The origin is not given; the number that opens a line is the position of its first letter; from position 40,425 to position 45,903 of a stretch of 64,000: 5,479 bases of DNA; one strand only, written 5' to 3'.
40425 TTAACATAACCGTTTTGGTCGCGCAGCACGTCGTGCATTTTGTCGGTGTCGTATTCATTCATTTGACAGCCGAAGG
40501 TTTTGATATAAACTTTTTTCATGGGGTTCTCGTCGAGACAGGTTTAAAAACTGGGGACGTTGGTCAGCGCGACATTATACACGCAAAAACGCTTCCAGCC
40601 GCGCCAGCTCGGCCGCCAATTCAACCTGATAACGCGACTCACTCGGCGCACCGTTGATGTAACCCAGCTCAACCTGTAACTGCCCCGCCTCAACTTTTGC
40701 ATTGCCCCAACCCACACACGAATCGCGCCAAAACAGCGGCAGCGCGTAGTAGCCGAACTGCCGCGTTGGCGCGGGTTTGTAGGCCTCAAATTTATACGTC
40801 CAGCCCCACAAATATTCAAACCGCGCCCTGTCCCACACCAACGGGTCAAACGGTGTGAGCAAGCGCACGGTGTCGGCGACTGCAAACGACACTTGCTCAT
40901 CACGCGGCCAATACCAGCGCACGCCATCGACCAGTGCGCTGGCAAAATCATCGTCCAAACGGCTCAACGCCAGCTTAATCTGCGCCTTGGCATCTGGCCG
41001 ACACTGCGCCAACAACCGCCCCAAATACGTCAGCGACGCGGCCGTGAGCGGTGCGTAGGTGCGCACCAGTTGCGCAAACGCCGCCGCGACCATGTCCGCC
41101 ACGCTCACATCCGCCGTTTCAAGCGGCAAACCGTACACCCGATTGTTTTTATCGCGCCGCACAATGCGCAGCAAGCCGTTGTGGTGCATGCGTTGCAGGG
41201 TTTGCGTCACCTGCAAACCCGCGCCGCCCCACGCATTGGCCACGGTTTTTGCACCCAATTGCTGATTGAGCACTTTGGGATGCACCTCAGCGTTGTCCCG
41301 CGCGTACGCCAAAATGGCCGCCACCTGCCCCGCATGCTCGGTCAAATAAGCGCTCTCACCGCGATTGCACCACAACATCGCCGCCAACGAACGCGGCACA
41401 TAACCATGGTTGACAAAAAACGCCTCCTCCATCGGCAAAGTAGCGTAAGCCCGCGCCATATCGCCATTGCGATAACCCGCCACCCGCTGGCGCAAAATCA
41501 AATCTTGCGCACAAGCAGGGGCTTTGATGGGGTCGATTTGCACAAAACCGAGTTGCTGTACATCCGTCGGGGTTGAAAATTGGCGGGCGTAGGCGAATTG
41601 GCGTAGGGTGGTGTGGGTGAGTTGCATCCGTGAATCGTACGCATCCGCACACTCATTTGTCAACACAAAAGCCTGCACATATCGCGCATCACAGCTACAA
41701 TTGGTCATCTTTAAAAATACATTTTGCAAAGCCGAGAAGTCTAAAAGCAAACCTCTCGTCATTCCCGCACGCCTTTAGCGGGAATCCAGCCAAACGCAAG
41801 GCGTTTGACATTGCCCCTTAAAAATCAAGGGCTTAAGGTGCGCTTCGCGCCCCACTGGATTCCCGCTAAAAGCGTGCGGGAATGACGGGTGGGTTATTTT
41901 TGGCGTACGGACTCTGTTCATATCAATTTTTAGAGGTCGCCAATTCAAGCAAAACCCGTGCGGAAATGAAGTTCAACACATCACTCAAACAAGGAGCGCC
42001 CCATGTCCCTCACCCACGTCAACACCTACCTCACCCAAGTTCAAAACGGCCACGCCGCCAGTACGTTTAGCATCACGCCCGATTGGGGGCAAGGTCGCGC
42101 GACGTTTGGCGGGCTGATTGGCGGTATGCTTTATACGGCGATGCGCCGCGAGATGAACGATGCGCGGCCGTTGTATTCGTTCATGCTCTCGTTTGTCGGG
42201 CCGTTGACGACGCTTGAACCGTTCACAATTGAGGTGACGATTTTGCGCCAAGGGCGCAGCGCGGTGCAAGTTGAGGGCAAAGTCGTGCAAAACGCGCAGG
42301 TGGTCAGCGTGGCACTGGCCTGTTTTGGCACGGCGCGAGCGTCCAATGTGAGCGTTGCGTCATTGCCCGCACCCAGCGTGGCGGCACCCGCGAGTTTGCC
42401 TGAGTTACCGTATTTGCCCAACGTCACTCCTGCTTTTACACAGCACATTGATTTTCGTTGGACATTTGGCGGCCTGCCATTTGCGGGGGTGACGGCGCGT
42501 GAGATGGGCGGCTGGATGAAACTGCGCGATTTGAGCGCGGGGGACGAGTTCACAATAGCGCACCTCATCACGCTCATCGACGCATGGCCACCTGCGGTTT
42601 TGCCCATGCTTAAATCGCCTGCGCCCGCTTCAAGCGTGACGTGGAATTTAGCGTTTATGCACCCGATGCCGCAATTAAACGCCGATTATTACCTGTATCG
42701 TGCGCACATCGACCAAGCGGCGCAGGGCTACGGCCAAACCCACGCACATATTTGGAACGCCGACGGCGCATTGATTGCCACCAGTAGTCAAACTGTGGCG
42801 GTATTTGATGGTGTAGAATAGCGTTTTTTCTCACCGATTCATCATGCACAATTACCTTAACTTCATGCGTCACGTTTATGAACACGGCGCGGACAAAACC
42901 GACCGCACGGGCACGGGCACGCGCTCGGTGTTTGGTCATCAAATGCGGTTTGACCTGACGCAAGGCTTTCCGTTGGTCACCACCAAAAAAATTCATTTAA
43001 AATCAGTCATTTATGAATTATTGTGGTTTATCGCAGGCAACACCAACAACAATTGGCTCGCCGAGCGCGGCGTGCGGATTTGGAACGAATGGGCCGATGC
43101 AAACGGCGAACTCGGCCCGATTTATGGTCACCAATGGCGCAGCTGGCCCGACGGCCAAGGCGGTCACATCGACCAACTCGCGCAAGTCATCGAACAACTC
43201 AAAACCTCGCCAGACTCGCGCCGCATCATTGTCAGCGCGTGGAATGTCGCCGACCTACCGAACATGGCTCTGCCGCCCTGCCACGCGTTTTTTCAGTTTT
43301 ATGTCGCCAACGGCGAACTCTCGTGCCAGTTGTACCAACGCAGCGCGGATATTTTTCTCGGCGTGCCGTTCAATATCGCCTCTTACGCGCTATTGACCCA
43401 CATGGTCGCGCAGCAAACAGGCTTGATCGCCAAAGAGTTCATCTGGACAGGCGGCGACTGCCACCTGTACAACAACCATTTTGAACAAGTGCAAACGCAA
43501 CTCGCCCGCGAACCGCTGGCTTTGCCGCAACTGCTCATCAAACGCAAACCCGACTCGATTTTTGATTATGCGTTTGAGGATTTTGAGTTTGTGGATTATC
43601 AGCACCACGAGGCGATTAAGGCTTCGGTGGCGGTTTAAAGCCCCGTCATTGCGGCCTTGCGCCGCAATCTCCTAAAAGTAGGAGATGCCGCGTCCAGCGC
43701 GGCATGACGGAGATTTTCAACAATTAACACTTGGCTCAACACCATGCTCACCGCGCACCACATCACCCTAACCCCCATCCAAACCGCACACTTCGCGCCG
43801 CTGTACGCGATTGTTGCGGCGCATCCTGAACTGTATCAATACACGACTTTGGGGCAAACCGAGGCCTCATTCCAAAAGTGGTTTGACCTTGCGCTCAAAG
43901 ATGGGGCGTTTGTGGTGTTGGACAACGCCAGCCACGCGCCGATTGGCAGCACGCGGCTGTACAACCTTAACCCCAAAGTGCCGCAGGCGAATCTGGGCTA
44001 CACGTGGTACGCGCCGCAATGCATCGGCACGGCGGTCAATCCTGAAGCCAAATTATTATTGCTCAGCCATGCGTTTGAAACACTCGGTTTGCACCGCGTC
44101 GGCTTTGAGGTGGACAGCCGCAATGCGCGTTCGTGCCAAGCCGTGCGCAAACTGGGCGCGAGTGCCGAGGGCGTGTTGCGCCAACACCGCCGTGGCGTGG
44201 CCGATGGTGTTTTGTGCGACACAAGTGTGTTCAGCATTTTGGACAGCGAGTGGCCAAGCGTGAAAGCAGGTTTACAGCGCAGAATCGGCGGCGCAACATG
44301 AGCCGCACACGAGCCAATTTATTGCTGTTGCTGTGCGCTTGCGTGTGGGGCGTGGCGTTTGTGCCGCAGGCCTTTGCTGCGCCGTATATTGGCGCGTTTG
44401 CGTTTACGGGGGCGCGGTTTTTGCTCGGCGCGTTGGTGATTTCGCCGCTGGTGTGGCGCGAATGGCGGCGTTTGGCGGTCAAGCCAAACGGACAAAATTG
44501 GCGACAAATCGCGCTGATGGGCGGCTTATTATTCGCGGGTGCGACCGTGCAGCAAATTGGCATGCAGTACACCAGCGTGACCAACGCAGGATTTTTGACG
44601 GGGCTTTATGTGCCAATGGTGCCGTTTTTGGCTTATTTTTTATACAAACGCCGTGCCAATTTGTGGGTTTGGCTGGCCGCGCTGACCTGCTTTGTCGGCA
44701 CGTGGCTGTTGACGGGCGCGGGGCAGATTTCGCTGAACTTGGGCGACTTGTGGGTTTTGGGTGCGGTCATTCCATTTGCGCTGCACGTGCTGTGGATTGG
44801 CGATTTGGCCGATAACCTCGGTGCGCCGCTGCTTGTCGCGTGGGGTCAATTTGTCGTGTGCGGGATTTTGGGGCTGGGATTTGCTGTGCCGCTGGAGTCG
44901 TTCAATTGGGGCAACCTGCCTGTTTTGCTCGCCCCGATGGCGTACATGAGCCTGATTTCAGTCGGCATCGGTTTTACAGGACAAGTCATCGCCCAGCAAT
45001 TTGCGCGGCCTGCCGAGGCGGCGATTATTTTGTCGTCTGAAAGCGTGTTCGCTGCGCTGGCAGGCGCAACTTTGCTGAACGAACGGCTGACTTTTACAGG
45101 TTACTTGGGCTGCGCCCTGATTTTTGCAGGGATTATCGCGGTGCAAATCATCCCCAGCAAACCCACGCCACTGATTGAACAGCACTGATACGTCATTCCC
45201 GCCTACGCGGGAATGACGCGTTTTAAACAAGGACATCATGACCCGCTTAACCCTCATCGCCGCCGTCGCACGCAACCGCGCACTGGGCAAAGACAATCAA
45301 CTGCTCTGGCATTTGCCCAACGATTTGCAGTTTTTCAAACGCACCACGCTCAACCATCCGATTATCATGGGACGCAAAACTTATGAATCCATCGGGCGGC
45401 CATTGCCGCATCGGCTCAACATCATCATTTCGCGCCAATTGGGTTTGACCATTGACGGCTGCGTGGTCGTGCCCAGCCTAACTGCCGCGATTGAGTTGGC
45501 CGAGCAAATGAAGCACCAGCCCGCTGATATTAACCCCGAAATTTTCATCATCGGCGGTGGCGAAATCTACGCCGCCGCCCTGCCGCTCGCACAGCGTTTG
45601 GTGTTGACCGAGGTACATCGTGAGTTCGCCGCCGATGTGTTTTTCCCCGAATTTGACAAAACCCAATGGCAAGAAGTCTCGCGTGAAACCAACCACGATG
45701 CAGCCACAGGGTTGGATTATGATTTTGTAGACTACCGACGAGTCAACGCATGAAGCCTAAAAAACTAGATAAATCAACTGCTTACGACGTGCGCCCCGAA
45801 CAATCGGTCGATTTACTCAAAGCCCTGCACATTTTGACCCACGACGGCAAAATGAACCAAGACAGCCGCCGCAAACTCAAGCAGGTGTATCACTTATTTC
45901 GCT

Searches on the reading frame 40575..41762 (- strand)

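Call 57: search_protein_families(library=pfam, proteins=[window:40575-41762:-], max_evalue=0.00001)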
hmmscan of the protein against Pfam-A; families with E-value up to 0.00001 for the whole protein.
window:40575-41762:- (395 aa): 1 family
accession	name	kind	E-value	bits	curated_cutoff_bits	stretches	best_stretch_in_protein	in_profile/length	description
PF06224.18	AlkZ-like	-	1.1e-32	114.5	25.9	1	68-392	1-329/329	DNA glycosylase AlkZ-like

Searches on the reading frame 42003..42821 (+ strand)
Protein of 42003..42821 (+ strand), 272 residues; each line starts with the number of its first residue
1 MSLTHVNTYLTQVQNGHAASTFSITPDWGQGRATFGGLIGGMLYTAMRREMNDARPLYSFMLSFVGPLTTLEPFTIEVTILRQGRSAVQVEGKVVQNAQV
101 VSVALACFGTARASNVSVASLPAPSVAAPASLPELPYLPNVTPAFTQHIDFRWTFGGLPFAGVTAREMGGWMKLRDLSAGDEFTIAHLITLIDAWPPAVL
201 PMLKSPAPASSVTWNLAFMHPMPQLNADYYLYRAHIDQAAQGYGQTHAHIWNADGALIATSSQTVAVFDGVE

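Call 57: search_protein_families(library=pfam, proteins=[window:42003-42821:+], max_evalue=0.00001)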
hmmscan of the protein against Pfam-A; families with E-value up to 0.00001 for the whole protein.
window:42003-42821:+ (272 aa): 2 families
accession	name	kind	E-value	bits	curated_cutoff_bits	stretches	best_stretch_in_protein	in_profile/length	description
PF20789.3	4HBT_3C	-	5.7e-28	98.3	24.1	1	129-267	1-140/140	Acyl-CoA thioesterase C-terminal domain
PF13622.12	4HBT_3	-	6.3e-16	58.8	24.3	1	25-109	2-83/83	Acyl-CoA thioesterase N-terminal domain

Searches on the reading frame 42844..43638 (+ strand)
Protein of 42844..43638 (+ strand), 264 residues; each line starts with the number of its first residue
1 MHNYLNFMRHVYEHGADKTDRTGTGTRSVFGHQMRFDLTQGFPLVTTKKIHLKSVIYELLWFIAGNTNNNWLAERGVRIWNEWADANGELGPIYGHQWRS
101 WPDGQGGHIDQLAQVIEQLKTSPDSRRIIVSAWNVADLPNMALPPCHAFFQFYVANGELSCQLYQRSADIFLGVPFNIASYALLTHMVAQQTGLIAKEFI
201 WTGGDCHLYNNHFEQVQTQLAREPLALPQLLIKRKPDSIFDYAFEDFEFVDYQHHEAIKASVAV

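Call 57: search_protein_families(library=pfam, proteins=[window:42844-43638:+], max_evalue=0.00001)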
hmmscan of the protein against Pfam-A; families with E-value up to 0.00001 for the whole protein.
window:42844-43638:+ (264 aa): 1 family
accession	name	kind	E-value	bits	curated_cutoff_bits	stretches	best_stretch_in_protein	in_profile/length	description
PF00303.24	Thymidylat_synt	-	2.4e-125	417.5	24.3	1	2-264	1-266/266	Thymidylate synthase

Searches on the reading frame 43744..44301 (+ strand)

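Call 57: search_protein_families(library=pfam, proteins=[window:43744-44301:+], max_evalue=0.00001)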
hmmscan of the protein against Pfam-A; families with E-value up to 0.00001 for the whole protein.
window:43744-44301:+ (185 aa): 1 family
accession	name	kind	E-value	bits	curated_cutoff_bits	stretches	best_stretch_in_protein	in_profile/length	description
PF13302.13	Acetyltransf_3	-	7.3e-20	72.5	25.4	1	7-139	2-137/138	Acetyltransferase (GNAT) domain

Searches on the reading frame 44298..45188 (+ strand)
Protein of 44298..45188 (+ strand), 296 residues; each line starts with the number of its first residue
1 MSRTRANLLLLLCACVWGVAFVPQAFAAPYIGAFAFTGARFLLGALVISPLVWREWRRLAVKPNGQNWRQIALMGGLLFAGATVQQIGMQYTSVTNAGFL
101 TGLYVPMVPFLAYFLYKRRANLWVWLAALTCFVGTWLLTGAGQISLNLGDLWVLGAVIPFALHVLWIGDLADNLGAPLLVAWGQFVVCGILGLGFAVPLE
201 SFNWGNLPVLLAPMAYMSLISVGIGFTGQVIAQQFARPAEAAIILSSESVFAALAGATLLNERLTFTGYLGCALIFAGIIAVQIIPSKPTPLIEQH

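Call 57: search_protein_families(library=pfam, proteins=[window:44298-45188:+], max_evalue=0.00001)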
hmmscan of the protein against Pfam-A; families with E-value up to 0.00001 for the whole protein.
window:44298-45188:+ (296 aa): 1 family
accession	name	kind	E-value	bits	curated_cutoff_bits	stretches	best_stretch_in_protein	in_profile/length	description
PF00892.27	EamA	-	6.9e-30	104.5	28.2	2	6-139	3-134/135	EamA-like transporter family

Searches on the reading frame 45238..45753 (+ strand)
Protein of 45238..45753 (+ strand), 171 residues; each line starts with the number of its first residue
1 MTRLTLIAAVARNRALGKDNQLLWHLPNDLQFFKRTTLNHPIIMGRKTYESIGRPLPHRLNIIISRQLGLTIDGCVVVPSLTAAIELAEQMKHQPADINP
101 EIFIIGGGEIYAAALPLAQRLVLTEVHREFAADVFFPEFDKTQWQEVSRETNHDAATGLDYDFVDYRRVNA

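Call 57: search_protein_families(library=pfam, proteins=[window:45238-45753:+], max_evalue=0.00001)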
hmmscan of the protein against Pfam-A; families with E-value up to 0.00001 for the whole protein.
window:45238-45753:+ (171 aa): 1 family
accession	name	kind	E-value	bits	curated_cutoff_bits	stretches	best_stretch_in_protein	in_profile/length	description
PF00186.24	DHFR_1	-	1.6e-58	197.4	25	1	4-168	2-159/159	Dihydrofolate reductase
